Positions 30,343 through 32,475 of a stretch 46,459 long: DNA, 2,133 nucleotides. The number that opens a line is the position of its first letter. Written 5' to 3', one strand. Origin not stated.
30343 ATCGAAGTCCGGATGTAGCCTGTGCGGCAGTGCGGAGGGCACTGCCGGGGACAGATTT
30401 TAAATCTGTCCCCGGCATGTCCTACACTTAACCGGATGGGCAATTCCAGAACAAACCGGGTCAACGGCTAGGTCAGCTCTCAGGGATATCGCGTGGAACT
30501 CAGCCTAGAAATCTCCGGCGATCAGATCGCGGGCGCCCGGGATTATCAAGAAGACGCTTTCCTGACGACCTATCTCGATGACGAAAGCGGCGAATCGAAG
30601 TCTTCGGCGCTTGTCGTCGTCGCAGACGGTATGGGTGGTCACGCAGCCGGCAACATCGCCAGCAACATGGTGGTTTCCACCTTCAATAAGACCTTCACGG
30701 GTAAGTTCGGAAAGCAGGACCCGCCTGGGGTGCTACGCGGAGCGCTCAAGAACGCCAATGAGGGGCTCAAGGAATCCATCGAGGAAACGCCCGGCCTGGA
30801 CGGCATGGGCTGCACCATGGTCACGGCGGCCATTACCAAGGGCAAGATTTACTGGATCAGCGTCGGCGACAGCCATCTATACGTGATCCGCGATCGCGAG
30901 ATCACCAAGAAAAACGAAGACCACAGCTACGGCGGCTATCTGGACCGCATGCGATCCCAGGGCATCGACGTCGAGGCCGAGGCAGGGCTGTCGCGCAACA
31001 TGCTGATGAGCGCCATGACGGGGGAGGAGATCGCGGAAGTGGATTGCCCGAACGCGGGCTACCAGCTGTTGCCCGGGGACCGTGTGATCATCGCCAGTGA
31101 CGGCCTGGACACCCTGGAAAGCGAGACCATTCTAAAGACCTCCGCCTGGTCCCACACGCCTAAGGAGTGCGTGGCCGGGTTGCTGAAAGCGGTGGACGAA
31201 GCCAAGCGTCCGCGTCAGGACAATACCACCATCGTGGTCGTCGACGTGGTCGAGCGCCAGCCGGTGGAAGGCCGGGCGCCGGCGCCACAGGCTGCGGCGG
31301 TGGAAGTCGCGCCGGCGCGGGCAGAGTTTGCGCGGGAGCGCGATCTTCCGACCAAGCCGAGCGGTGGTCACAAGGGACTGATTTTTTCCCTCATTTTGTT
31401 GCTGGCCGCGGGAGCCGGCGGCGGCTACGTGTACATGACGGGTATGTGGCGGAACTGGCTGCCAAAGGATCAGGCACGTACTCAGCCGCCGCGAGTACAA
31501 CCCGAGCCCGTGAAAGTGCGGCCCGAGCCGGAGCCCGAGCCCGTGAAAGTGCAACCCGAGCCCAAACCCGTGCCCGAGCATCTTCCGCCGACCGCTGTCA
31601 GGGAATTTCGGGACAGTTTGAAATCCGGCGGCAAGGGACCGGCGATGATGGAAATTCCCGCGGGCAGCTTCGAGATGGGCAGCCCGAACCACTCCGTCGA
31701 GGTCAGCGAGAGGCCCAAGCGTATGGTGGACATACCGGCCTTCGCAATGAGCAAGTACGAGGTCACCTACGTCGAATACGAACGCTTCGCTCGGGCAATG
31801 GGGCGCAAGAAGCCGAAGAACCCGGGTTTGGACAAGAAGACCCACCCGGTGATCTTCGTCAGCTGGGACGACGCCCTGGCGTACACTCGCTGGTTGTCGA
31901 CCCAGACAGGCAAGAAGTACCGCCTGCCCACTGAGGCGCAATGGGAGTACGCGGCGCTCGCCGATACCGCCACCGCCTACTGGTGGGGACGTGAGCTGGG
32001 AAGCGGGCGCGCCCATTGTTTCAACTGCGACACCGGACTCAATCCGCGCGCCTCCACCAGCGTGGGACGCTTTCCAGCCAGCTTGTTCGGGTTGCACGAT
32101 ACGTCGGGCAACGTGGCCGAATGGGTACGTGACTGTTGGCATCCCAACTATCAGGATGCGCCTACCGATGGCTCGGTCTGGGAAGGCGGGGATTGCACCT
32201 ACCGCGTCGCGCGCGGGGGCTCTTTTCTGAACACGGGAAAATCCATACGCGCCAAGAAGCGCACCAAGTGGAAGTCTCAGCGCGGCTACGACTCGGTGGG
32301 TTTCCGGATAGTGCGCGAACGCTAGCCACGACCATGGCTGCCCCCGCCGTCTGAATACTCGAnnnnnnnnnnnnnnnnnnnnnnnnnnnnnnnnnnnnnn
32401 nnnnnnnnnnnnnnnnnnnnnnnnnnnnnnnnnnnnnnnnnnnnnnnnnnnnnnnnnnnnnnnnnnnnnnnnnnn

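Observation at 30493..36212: Kinase/phosphatase pair with unusual sensor fusions converging on a lipoprotein, membrane-GNAT and GT2 cassette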

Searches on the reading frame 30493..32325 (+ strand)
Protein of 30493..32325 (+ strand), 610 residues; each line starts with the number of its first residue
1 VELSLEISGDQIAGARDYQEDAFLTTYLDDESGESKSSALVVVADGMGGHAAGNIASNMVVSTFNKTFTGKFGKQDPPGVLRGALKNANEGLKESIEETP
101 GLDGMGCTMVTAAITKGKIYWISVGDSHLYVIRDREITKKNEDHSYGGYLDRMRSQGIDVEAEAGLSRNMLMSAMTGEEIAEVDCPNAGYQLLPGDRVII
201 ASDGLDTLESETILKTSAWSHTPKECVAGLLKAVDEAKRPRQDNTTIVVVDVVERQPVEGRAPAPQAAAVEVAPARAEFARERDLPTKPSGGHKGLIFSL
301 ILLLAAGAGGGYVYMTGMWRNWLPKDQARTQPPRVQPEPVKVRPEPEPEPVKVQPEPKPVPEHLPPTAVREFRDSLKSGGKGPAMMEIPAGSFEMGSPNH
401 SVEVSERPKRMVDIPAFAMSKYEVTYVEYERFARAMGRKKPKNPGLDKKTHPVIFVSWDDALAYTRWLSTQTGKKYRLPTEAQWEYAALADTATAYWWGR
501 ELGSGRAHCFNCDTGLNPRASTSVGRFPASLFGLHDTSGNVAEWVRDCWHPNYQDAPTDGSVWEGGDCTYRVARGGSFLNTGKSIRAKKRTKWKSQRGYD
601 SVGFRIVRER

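Call 3: search_protein_families(library=pfam, proteins=[window:30493-32325:+], max_evalue=0.01)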
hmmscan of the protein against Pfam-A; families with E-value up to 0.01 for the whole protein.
window:30493-32325:+ (610 aa): 4 families
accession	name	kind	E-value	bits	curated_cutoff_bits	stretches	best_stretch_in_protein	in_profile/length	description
PF03781.23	FGE-sulfatase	-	1.1e-54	186.2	23.3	1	383-608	3-255/255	Sulfatase-modifying factor enzyme 1-like domain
PF13672.11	PP2C_2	-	1.5e-10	41.4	24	1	35-205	21-174/209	Protein phosphatase 2C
PF07228.17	SpoIIE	-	1.2e-08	35.6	25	1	39-252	5-191/192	Stage II sporulation protein E (SpoIIE)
PF00481.26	PP2C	-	1.2e-07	32.2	20.3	1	7-145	3-141/255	Protein phosphatase 2C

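Call 4: search_protein_families(library=ncbifam, proteins=[window:30493-32325:+], max_evalue=0.01)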
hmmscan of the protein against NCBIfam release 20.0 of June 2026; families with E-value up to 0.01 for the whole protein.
window:30493-32325:+ (610 aa): 10 families
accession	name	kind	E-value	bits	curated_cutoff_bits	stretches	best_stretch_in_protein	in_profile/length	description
NF033484.1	Stp1_PP2C_phos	equivalog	7.5e-40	136.9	230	1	16-250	8-231/232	Stp1/IreP family PP2C-type Ser/Thr phosphatase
NF051459.1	pyoverdine_PvdO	equivalog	7.9e-40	136.7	500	1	377-609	28-279/280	dihydropyoverdine dehydrogenase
TIGR03525.2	GldK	equivalog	2.3e-23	83.2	350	2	450-609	219-406/408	T9SS ring complex lipoprotein PorK/GldK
TIGR03440.2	egtB_TIGR03440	equivalog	1.5e-16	60.6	360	2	449-606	272-412/413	ergothioneine biosynthesis protein EgtB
NF041186.1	SenA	equivalog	9.4e-16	58.2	420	1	449-607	269-381/382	selenoneine synthase SenA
NF011149.0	PRK14559.1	equivalog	9.7e-16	57.6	374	1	15-146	383-523/642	serine/threonine phosphatase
TIGR04344.1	ovoA_Nterm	equivalog_domain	2.2e-14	53.2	400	1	456-607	300-444/444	5-histidylcysteine sulfoxide synthase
TIGR03524.1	GldJ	equivalog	3.5e-10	39.2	458.2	2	523-565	339-381/559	gliding motility lipoprotein GldJ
TIGR02171.1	Fb_sc_TIGR02171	subfamily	1.1e-08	33.6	544.35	1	474-607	157-280/912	TIGR02171 family lipoprotein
TIGR03530.1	GldJ_short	equivalog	4.3e-06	25.9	382.9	0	521-555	289-324/396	gliding motility lipoprotein GldJ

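Call 8: find_encoding_contigs(protein=window:30493-32325:+, flank=10000, max_places=6)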
Protein window:30493-32325:+ (610 aa): no gene with exactly this product is on record in the collection.

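Call 9: find_homologous_proteins(query=window:30493-32325:+, max_evalue=1e-10)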
Query window:30493-32325:+ (610 aa): 3008 proteins with E <= 1e-10 among 8000 candidates; the best 120 are listed.
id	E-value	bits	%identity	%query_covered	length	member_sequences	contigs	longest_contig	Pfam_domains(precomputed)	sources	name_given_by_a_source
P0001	0.0e+0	1412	97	100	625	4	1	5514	PF13672.12,PF03781.23,PF00481.27,PF07228.18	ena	-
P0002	0.0e+0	1407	96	100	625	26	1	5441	PF13672.12,PF03781.23,PF00481.27,PF07228.18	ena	-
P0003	0.0e+0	1379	98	100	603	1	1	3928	PF13672.12,PF03781.23,PF00481.27,PF07228.18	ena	-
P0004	0.0e+0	1315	91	100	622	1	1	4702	PF13672.12,PF03781.23,PF00481.27,PF07228.18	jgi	jgi:formylglycine-generating enzyme required for sulfatase activity/serine/threonine protein phospha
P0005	0.0e+0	1313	91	100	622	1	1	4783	PF13672.12,PF03781.23,PF00481.27,PF07228.18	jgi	jgi:formylglycine-generating enzyme required for sulfatase activity/serine/threonine protein phospha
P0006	0.0e+0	1306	91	100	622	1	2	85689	PF13672.12,PF03781.23,PF00481.27,PF07228.18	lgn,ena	-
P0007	0.0e+0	1292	89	100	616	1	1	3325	PF13672.12,PF03781.23,PF00481.27,PF07228.18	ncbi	-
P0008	0.0e+0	1209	84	100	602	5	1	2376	PF13672.12,PF03781.23,PF00481.27,PF07228.18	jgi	jgi:formylglycine-generating enzyme required for sulfatase activity/serine/threonine protein phospha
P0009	0.0e+0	1189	82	100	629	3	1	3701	PF13672.12,PF03781.23,PF00481.27,PF07228.18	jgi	jgi:formylglycine-generating enzyme required for sulfatase activity/serine/threonine protein phospha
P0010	0.0e+0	1176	82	100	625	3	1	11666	PF13672.12,PF03781.23,PF00481.27,PF07228.18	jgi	jgi:formylglycine-generating enzyme required for sulfatase activity/serine/threonine protein phospha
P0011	0.0e+0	1158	80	100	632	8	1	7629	PF13672.12,PF03781.23,PF00481.27,PF07228.18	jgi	jgi:formylglycine-generating enzyme required for sulfatase activity/serine/threonine protein phospha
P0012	0.0e+0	1151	80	100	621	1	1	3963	PF13672.12,PF03781.23,PF00481.27,PF07228.18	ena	-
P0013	0.0e+0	1142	79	100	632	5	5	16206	PF13672.12,PF03781.23,PF00481.27,PF07228.18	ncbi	-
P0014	0.0e+0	1139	79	100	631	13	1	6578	PF13672.12,PF03781.23,PF00481.27,PF07228.18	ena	-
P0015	0.0e+0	1139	90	89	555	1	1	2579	PF13672.12,PF03781.23,PF00481.27,PF07228.18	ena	-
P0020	0.0e+0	1098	77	100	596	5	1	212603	PF13672.12,PF03781.23,PF00481.27,PF07228.18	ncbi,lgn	-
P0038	5.8e-237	806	57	100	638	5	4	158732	PF13672.12,PF03781.23,PF00481.27,PF07228.18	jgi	-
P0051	2.0e-228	778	75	42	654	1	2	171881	PF13672.12,PF03781.23,PF00481.27,PF07228.18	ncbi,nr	ncbi:MAG: SUMF1/EgtB/PvdO family nonheme iron enzyme [Ectothiorhodospiraceae bacterium]|nr:SUMF1/Egt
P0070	1.5e-215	736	53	100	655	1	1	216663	PF13672.12,PF03781.23,PF00481.27,PF07228.18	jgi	-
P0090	9.1e-207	707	50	100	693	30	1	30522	PF13672.12,PF03781.23,PF00481.27,PF02389.21,PF07228.18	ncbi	-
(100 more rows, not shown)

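Call 10: find_encoding_contigs(protein=P0006, flank=10000, max_places=2)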
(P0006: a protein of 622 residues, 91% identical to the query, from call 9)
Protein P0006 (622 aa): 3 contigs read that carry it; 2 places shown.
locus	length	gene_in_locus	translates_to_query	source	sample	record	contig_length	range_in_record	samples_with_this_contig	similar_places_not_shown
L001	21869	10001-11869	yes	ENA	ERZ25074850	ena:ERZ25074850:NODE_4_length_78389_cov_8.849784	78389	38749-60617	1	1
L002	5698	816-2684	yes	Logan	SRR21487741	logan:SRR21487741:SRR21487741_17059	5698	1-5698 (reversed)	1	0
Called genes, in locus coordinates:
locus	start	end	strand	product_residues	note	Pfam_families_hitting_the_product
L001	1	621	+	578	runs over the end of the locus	PF05524:PEP-utilisers_N, PF00391:PEP-utilizers, PF02896:PEP-utilizers_C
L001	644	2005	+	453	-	PF14841:FliG_M (faint), PF03448:MgtE_N, PF00571:CBS, PF01769:MgtE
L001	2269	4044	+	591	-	PF13428:TPR_14 (faint), PF13424:TPR_12 (faint), PF21033:RMD1-3 (faint), PF23914:TPR_CcmH_CycH (faint), PF00515:TPR_1 (faint), PF07719:TPR_2 (faint), PF13432:TPR_16, PF14559:TPR_19, +4 more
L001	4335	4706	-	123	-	PF11191:DUF2782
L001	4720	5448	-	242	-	PF18306:LDcluster4, PF03641:Lysine_decarbox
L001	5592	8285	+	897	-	PF02739:5_3_exonuc_N, PF01367:5_3_exonuc, PF01612:DNA_pol_A_exo1, PF22619:DNA_polI_exo1, PF00476:DNA_pol_A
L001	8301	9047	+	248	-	PF00977:His_biosynth, PF01884:PcrB (faint), PF01207:Dus (faint)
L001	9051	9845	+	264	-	PF00977:His_biosynth, PF05690:ThiG (faint), PF01207:Dus (faint), PF03060:NMO (faint)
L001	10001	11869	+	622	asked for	PF00481:PP2C (weak), PF13672:PP2C_2, PF07228:SpoIIE (weak), PF03781:FGE-sulfatase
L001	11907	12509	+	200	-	-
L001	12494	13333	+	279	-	PF00583:Acetyltransf_1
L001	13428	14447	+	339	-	PF00535:Glycos_transf_2, PF13641:Glyco_tranf_2_3, PF10111:Glyco_tranf_2_2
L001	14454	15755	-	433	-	PF00069:Pkinase, PF07714:PK_Tyr_Ser-Thr, PF00027:cNMP_binding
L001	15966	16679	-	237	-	PF00775:Dioxygenase_C, PF13620:CarboxypepD_reg (faint)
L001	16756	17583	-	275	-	PF02086:MethyltransfD12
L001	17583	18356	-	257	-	PF00994:MoCF_biosynth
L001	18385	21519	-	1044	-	PF00873:ACR_tran, PF02355:SecD_SecF_C (faint)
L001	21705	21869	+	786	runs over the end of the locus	PF01326:PPDK_N, PF00391:PEP-utilizers, PF02896:PEP-utilizers_C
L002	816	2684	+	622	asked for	PF00481:PP2C (weak), PF13672:PP2C_2, PF07228:SpoIIE (weak), PF03781:FGE-sulfatase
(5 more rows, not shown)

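Call 11: find_encoding_contigs(protein=P0020, flank=10000, max_places=2)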
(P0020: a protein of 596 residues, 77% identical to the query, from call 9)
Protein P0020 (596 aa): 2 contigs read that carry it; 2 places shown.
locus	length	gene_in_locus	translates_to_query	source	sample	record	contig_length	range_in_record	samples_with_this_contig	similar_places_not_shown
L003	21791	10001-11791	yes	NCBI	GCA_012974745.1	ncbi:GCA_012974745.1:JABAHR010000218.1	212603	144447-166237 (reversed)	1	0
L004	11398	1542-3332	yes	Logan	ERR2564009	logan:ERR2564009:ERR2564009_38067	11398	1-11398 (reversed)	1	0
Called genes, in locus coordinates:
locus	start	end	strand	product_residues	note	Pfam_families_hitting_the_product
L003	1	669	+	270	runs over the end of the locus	PF02602:HEM4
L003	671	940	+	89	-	PF00381:PTS-HPr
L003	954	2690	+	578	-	PF05524:PEP-utilisers_N, PF00391:PEP-utilizers, PF02896:PEP-utilizers_C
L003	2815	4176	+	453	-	PF03448:MgtE_N, PF14841:FliG_M (weak), PF00571:CBS (weak), PF01769:MgtE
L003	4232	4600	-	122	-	PF11191:DUF2782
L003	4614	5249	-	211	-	PF18306:LDcluster4, PF03641:Lysine_decarbox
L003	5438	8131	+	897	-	PF02739:5_3_exonuc_N, PF01367:5_3_exonuc, PF01612:DNA_pol_A_exo1, PF22619:DNA_polI_exo1, PF00476:DNA_pol_A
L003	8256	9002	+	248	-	PF00977:His_biosynth, PF01884:PcrB (faint), PF01207:Dus (faint)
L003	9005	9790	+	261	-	PF00977:His_biosynth, PF01207:Dus (faint), PF05690:ThiG (faint), PF03060:NMO (faint)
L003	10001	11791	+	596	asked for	PF00481:PP2C, PF13672:PP2C_2, PF07228:SpoIIE (faint), PF03781:FGE-sulfatase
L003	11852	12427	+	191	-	-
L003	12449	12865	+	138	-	PF11969:DcpS_C, PF01230:HIT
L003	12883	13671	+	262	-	PF00583:Acetyltransf_1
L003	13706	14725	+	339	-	PF00535:Glycos_transf_2, PF10111:Glyco_tranf_2_2 (weak), PF13506:Glyco_transf_21 (weak), PF13641:Glyco_tranf_2_3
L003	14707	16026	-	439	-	PF00069:Pkinase, PF07714:PK_Tyr_Ser-Thr, PF00027:cNMP_binding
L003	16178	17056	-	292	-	PF00487:FA_desaturase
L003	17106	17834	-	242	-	PF00775:Dioxygenase_C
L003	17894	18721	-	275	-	PF02086:MethyltransfD12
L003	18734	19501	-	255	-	PF00994:MoCF_biosynth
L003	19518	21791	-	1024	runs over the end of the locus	PF00873:ACR_tran, PF02355:SecD_SecF_C (faint)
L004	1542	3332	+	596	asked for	PF00481:PP2C, PF13672:PP2C_2, PF07228:SpoIIE (faint), PF03781:FGE-sulfatase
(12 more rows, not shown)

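Call 12: find_encoding_contigs(protein=P0038, flank=10000, max_places=2)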
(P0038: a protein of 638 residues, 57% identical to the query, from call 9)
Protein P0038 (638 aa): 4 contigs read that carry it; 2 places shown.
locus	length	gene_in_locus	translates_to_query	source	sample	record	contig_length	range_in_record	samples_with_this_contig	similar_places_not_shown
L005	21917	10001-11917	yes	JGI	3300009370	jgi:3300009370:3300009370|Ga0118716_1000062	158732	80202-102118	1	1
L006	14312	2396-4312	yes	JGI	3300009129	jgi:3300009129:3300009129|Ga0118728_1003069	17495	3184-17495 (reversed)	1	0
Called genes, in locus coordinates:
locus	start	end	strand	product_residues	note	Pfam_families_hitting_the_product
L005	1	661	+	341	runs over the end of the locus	PF01379:Porphobil_deam, PF03900:Porphobil_deamC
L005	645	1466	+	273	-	PF02602:HEM4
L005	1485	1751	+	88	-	PF00381:PTS-HPr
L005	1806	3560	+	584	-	PF05524:PEP-utilisers_N, PF00391:PEP-utilizers, PF02896:PEP-utilizers_C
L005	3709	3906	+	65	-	-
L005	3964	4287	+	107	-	-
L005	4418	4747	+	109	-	PF01769:MgtE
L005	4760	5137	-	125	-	PF11191:DUF2782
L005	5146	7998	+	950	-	PF02739:5_3_exonuc_N, PF01367:5_3_exonuc, PF01612:DNA_pol_A_exo1, PF22619:DNA_polI_exo1, PF00476:DNA_pol_A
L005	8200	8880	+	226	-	PF00977:His_biosynth, PF01207:Dus (faint)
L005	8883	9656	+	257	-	PF00977:His_biosynth, PF01207:Dus (faint), PF03060:NMO (faint), PF01180:DHO_dh (faint), PF05690:ThiG (faint)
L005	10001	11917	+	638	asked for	PF00481:PP2C (weak), PF13672:PP2C_2 (weak), PF07228:SpoIIE (faint), PF03781:FGE-sulfatase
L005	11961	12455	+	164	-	-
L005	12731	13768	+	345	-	PF13506:Glyco_transf_21, PF13641:Glyco_tranf_2_3, PF00535:Glycos_transf_2, PF10111:Glyco_tranf_2_2 (weak)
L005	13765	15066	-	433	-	PF00069:Pkinase, PF07714:PK_Tyr_Ser-Thr, PF14531:Kinase-like (weak), PF00027:cNMP_binding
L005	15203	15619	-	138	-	-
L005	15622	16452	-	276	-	PF02086:MethyltransfD12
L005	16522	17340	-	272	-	PF00994:MoCF_biosynth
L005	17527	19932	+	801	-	PF01326:PPDK_N, PF00391:PEP-utilizers, PF02896:PEP-utilizers_C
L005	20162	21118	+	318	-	PF00795:CN_hydrolase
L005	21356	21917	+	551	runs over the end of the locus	PF01293:PEPCK_ATP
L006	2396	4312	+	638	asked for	PF00481:PP2C (weak), PF13672:PP2C_2 (weak), PF07228:SpoIIE (faint), PF03781:FGE-sulfatase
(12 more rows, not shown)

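Call 14: find_encoding_contigs(protein=P0070, flank=10000, max_places=1)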
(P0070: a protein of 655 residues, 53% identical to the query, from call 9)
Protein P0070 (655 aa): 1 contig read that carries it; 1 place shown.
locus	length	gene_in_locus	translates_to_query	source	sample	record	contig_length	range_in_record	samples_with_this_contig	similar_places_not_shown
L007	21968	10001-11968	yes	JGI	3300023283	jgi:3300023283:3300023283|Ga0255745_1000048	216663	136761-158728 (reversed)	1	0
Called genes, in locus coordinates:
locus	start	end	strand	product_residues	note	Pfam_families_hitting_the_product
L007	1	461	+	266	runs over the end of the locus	PF02602:HEM4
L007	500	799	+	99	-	PF00381:PTS-HPr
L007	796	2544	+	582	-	PF05524:PEP-utilisers_N, PF00391:PEP-utilizers, PF02896:PEP-utilizers_C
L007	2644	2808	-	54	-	-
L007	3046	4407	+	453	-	PF03448:MgtE_N, PF00571:CBS (faint), PF01769:MgtE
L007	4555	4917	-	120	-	PF11191:DUF2782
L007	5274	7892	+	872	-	PF02739:5_3_exonuc_N, PF01367:5_3_exonuc, PF01612:DNA_pol_A_exo1, PF22619:DNA_polI_exo1, PF00476:DNA_pol_A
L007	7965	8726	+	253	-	PF00977:His_biosynth, PF01207:Dus (faint)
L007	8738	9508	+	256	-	PF00977:His_biosynth, PF01207:Dus (faint), PF05690:ThiG (faint), PF03060:NMO (faint)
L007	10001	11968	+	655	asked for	PF00481:PP2C, PF13672:PP2C_2, PF07228:SpoIIE (faint), PF03781:FGE-sulfatase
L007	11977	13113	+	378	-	PF04389:Peptidase_M28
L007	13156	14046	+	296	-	PF13302:Acetyltransf_3, PF00583:Acetyltransf_1, PF13673:Acetyltransf_10 (weak), PF13508:Acetyltransf_7, PF08445:FR47 (weak)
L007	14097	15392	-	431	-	PF00069:Pkinase, PF07714:PK_Tyr_Ser-Thr, PF00027:cNMP_binding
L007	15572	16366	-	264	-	PF07386:DUF1499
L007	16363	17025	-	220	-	PF00775:Dioxygenase_C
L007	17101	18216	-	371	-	PF02424:ApbE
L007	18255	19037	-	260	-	PF02086:MethyltransfD12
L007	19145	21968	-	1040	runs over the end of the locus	PF00873:ACR_tran, PF02355:SecD_SecF_C (faint)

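Call 15: find_encoding_contigs(protein=P0051, flank=10000, max_places=1)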
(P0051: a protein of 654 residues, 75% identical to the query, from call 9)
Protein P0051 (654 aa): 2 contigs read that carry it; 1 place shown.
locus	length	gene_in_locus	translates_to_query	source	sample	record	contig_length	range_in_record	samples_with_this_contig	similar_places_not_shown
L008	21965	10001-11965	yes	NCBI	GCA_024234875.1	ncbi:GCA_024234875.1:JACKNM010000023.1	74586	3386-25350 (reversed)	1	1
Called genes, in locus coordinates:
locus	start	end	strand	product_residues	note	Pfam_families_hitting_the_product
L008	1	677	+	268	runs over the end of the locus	PF02602:HEM4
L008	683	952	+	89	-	PF00381:PTS-HPr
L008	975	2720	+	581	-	PF05524:PEP-utilisers_N, PF00391:PEP-utilizers, PF02896:PEP-utilizers_C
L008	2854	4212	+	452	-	PF03448:MgtE_N, PF00571:CBS, PF01769:MgtE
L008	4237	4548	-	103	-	PF11191:DUF2782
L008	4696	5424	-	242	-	PF18306:LDcluster4, PF03641:Lysine_decarbox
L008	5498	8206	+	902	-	PF02739:5_3_exonuc_N, PF01367:5_3_exonuc, PF01612:DNA_pol_A_exo1, PF22619:DNA_polI_exo1, PF00476:DNA_pol_A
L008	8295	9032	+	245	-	PF00977:His_biosynth, PF01207:Dus (faint)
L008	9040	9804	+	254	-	PF00977:His_biosynth, PF01207:Dus (faint), PF05690:ThiG (faint), PF03060:NMO (faint), PF01180:DHO_dh (faint)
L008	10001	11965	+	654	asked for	PF00481:PP2C (weak), PF13672:PP2C_2, PF07228:SpoIIE (weak), PF03781:FGE-sulfatase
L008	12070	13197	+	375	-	-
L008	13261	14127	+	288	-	PF00583:Acetyltransf_1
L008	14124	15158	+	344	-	PF00535:Glycos_transf_2, PF13641:Glyco_tranf_2_3, PF13632:Glyco_trans_2_3 (weak)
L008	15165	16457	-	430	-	PF00069:Pkinase, PF07714:PK_Tyr_Ser-Thr, PF00027:cNMP_binding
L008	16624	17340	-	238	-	PF00775:Dioxygenase_C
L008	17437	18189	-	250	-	PF00994:MoCF_biosynth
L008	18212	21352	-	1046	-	PF00873:ACR_tran, PF03176:MMPL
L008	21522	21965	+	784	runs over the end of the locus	PF01326:PPDK_N, PF00391:PEP-utilizers, PF02896:PEP-utilizers_C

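Call 16: find_encoding_contigs(protein=P0090, flank=10000, max_places=1)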
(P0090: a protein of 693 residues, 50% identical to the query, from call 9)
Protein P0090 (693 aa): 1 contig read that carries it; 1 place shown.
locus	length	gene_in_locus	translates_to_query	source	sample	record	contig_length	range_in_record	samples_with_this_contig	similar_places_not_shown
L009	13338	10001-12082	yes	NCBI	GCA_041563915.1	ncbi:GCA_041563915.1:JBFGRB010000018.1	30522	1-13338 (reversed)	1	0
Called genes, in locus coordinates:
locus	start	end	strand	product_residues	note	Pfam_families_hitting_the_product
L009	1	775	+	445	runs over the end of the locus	PF04375:HemX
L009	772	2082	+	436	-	PF07219:HemY_N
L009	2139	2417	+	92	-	PF00381:PTS-HPr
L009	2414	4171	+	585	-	PF05524:PEP-utilisers_N, PF00391:PEP-utilizers, PF02896:PEP-utilizers_C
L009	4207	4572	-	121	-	PF11191:DUF2782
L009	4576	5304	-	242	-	PF18306:LDcluster4, PF03641:Lysine_decarbox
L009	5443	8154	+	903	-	PF02739:5_3_exonuc_N, PF01367:5_3_exonuc, PF01612:DNA_pol_A_exo1, PF22619:DNA_polI_exo1, PF00476:DNA_pol_A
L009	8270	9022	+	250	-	PF00977:His_biosynth, PF01207:Dus (faint)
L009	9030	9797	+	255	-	PF00977:His_biosynth, PF05690:ThiG (faint), PF01207:Dus (faint), PF03060:NMO (faint)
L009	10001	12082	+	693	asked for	PF00481:PP2C (weak), PF13672:PP2C_2, PF07228:SpoIIE, PF02389:Cornifin (weak), PF03781:FGE-sulfatase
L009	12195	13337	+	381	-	?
